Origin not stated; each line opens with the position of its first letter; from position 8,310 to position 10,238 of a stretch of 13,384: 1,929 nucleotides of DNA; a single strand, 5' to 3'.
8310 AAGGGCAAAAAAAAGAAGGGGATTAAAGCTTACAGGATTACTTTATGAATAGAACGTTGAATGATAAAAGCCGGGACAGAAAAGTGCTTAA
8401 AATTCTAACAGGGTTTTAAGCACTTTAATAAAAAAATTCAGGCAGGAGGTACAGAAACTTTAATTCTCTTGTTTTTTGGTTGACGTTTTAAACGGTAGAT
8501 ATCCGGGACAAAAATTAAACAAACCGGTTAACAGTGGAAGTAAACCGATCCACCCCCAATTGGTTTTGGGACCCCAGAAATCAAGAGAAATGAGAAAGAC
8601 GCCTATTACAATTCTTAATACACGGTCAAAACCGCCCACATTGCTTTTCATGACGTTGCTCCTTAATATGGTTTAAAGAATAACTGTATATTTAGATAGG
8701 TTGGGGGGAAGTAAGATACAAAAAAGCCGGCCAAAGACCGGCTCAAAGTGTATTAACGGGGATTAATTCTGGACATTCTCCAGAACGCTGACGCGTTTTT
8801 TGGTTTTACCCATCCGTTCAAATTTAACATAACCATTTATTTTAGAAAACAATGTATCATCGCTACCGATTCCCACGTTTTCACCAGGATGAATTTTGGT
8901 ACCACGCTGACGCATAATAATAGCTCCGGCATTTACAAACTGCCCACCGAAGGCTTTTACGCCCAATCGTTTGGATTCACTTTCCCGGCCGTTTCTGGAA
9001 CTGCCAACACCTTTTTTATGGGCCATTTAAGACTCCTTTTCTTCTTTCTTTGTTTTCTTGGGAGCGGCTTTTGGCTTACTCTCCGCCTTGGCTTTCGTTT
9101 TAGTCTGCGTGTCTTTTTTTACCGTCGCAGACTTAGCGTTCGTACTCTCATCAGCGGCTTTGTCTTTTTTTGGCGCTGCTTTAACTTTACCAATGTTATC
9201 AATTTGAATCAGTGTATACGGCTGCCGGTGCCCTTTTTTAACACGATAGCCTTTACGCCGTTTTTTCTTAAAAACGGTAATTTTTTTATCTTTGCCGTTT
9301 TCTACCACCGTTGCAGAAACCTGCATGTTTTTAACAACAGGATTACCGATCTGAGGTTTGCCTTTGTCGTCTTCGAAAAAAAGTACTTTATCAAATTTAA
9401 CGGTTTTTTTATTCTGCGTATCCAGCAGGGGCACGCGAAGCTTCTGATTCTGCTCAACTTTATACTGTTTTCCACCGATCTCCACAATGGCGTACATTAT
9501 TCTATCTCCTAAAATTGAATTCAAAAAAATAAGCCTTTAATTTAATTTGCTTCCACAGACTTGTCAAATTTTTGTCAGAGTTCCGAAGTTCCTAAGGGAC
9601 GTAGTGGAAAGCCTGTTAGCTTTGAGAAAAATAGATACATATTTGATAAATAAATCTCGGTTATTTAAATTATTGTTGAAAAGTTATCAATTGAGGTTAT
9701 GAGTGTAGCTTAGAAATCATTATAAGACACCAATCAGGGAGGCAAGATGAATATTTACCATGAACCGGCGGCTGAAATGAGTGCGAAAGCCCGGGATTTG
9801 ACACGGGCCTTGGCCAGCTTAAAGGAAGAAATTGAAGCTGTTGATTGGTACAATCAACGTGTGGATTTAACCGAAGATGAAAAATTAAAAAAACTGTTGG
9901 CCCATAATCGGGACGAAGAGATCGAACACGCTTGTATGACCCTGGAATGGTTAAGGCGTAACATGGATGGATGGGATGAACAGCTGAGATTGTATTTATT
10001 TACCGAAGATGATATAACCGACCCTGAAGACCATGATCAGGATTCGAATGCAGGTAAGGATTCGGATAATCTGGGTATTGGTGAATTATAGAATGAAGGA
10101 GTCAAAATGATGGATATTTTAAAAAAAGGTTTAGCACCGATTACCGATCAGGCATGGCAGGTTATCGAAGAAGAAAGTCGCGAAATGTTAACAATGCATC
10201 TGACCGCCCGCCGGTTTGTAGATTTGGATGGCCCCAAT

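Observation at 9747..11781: Encapsulin-EncFtn iron-storage operon directly linked to the Sec-peroxiredoxin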

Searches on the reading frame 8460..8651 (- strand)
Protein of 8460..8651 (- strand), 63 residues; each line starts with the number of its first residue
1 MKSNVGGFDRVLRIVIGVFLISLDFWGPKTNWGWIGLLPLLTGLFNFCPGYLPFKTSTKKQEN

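Call 53: search_protein_families(library=pfam, proteins=[window:8460-8651:-], max_evalue=0.0001)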
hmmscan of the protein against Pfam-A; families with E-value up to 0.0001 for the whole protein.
window:8460-8651:- (63 aa): 1 family
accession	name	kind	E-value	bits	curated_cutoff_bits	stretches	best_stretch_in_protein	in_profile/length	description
PF11127.14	YgaP-like_TM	-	3.2e-19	69.2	25.3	1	1-61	1-65/66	Inner membrane protein YgaP-like, transmembrane domain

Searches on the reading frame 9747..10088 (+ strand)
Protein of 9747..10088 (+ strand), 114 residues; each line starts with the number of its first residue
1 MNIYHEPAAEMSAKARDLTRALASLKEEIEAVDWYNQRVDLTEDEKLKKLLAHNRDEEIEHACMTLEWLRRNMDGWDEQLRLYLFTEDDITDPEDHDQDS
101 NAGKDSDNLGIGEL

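Call 3: search_protein_families(library=pfam, proteins=[window:9747-10088:+], max_evalue=0.01)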
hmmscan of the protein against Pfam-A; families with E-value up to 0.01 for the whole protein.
window:9747-10088:+ (114 aa): 3 families
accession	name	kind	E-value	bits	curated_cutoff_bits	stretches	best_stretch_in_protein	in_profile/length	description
PF22277.2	EncFtn-like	-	3.4e-40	136.2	27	1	4-87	2-85/85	EncFtn-like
PF22316.2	ABhydrolase-like_N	-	0.0054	17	27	1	11-64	46-99/106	A/B hydrolase-like, N-terminal domain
PF03462.23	PCRF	-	0.0063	16.8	24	1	10-89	19-96/194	PCRF domain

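Call 38: search_protein_families(library=ncbifam, proteins=[window:9747-10088:+], max_evalue=0.001)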
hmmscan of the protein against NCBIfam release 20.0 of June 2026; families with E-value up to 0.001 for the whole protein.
window:9747-10088:+ (114 aa): 2 families
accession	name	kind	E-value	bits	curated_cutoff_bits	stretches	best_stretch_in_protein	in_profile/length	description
TIGR04535.1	ferrit_encaps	subfamily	1.3e-44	150.8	125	1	4-114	1-113/114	encapsulin-associated ferritin-like protein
NF058679.1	EncB_fam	subfamily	1.8e-18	66.7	90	1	10-114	14-117/117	encapsulin nanocompartment ferritin-likeEncB family encapsulin nanocompartment ferritin-like cargo protein cargo protein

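Call 39: search_solved_structures(query=window:9747-10088:+, max_evalue=0.001)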
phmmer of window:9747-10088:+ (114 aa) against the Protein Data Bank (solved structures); distinct sequences matched with E-value up to 0.001: 12.
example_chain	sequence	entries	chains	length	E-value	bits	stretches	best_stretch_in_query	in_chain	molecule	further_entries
33bf_A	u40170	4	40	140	3.9e-29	104.2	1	2-99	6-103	Encapsulated ferritin-like protein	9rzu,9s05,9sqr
5da5_A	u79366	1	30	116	2.7e-28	101.5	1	2-99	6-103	Rru_A0973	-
5l8b_A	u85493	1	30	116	1.5e-27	99.1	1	2-99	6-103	Uncharacterized protein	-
6suw_A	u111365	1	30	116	1.5e-27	99.1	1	2-99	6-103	Uncharacterized protein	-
5l89_A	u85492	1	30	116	1.5e-27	99.1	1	2-99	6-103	Rru_A0973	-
6sv1_A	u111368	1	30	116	1.5e-27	99.1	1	2-99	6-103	Encapsulated Ferritin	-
3k6c_A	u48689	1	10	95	4.7e-27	97.5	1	4-90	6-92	Uncharacterized protein NE0167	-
5l8g_A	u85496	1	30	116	6.3e-27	97.1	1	2-99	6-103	Uncharacterized protein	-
7oe2_1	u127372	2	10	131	1.9e-26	95.6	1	4-102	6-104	Haliangium ochraceum Encapsulated ferritin localisation sequence | Haliangium ochraceum encapsulated ferritin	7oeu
5l8f_A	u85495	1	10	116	2e-25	92.2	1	2-99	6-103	Rru_A0973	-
5n5f_A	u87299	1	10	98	1.2e-24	89.8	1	4-94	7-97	encapsulated ferritin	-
7s8t_A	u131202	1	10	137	6.2e-05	26.3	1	17-71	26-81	EncC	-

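Call 83: search_solved_structures(query=window:9747-10088:+, max_evalue=1e-27, show_alignments=2)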
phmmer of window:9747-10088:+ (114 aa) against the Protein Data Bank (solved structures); distinct sequences matched with E-value up to 1e-27: 2.
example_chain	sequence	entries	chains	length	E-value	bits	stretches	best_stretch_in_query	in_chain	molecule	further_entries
33bf_A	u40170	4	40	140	3.9e-29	104.2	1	2-99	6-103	Encapsulated ferritin-like protein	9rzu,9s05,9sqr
5da5_A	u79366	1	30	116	2.7e-28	101.5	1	2-99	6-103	Rru_A0973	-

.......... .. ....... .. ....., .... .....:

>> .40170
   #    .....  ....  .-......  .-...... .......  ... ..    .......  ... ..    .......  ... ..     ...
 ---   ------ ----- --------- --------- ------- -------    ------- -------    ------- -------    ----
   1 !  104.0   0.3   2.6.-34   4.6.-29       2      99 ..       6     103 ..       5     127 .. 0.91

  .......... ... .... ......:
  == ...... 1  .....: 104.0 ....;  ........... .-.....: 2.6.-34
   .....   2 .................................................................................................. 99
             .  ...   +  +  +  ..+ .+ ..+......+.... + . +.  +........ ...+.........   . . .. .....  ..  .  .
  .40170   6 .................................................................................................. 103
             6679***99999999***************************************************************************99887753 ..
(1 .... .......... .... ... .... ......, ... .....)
